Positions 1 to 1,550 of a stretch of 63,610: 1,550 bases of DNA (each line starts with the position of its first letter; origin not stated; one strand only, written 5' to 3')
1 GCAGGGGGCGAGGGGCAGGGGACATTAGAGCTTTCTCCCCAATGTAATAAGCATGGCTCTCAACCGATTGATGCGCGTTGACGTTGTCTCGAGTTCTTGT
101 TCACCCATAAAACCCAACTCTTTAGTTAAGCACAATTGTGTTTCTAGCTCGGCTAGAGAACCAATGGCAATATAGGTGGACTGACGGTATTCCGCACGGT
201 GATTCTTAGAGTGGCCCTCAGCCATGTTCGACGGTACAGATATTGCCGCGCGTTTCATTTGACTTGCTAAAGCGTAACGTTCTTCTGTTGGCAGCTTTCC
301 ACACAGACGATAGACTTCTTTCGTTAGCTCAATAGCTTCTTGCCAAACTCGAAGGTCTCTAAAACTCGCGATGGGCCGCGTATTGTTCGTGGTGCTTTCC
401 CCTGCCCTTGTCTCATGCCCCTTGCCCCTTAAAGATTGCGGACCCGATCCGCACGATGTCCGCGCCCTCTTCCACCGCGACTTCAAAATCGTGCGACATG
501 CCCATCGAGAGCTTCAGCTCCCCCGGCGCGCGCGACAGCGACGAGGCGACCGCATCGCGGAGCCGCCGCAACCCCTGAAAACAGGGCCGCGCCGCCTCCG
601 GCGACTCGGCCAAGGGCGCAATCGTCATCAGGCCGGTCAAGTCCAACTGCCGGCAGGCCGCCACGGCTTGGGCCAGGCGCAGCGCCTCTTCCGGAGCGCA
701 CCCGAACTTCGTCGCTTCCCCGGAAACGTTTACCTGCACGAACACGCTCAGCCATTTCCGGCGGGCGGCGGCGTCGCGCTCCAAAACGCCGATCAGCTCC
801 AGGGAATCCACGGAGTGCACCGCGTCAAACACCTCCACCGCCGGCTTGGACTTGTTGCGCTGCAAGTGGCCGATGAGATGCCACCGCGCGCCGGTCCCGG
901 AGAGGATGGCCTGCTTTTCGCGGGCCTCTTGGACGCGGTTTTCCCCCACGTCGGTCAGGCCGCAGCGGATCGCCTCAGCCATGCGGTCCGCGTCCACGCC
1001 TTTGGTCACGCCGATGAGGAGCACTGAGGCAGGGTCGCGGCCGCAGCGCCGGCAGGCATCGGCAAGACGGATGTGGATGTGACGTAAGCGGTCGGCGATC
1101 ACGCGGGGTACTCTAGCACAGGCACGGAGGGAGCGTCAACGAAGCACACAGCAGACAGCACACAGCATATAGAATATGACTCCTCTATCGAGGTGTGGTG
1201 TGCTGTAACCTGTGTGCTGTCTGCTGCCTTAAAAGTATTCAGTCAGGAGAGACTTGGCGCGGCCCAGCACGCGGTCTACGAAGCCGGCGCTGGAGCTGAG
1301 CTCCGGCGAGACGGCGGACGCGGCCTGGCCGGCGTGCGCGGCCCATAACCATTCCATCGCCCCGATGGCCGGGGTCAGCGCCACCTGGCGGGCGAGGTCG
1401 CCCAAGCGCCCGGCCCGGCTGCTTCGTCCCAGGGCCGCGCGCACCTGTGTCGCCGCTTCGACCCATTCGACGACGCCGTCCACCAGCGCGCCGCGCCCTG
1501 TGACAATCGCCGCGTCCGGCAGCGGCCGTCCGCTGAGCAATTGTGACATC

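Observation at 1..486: AT-richer four-helix-bundle gene bracketed by inverted G-rich/C-rich heptamer arrays, inserted onto the 3' end of yggS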

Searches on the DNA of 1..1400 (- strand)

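Call 41: search_rna_families(source=window, start=1, end=1400, threshold=evalue, max_evalue=1)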
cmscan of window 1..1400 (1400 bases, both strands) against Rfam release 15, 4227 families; matches with E-value up to 1: 1.
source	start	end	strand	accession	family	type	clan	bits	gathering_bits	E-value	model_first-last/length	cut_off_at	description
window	1148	1227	-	RF00073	MIR156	Gene; miRNA;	-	20.4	62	0.4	1-88/88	no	mir-156 microRNA precursor family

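Call 64: search_rna_families(sources=[L107, L109, L113, L115, L133, L138, L151, L154, L094, L108, L136, L139, L114, L096, L095, L100, L147, L083, L084, L086], threshold=gathering)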
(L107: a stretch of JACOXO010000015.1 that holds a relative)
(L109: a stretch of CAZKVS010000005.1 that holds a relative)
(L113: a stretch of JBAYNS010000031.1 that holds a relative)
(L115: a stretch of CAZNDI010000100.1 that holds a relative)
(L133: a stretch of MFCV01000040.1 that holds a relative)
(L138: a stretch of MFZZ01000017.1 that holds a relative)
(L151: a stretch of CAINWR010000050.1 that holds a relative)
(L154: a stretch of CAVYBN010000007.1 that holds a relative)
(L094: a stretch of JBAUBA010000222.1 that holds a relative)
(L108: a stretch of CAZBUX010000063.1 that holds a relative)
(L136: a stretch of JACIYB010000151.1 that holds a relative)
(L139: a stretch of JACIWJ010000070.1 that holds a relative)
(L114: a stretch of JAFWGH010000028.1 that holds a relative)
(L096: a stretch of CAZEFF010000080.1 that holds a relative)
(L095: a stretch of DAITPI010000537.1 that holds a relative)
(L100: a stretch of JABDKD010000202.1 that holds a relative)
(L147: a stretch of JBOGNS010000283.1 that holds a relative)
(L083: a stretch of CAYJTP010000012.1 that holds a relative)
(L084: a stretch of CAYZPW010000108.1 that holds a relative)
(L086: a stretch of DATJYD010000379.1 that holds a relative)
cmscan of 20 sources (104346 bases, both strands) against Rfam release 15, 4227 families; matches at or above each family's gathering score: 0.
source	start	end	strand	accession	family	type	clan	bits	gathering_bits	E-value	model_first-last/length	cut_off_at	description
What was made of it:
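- On 23S rRNA intervening sequence (IVS) element: No Rfam rRNA match was found in window 1-1400 or in 20 related loci (calls 41, 64).
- Tried and rejected: Rfam: no family (calls 41, 64).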

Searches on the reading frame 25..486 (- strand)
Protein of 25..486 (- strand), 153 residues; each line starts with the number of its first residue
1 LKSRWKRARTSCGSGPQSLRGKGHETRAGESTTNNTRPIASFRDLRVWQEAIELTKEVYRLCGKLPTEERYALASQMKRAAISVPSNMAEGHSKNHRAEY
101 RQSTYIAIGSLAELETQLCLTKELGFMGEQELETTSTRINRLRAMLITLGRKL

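Call 5: search_protein_families(library=pfam, proteins=[window:25-486:-])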
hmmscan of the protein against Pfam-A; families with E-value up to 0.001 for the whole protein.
window:25-486:- (153 aa): 2 families
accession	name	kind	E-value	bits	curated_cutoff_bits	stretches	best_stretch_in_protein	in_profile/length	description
PF05635.17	23S_rRNA_IVP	-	2.2e-34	118.3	33.8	1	43-147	1-105/106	23S rRNA-intervening sequence protein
PF22296.2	bAvd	-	0.00049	21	40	1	53-147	9-101/107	bAvd-like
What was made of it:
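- On PF05635 / TIGR02436 four-helix-bundle (23S rRNA IVS protein, 'S23p'): PF05635 scores 118.3 bits against 33.8, covering profile positions 1-105 of 106 (call 5).
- On REPtron (RAYT plus REP): Only PF05635 and bAvd-like matches were found (call 5).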
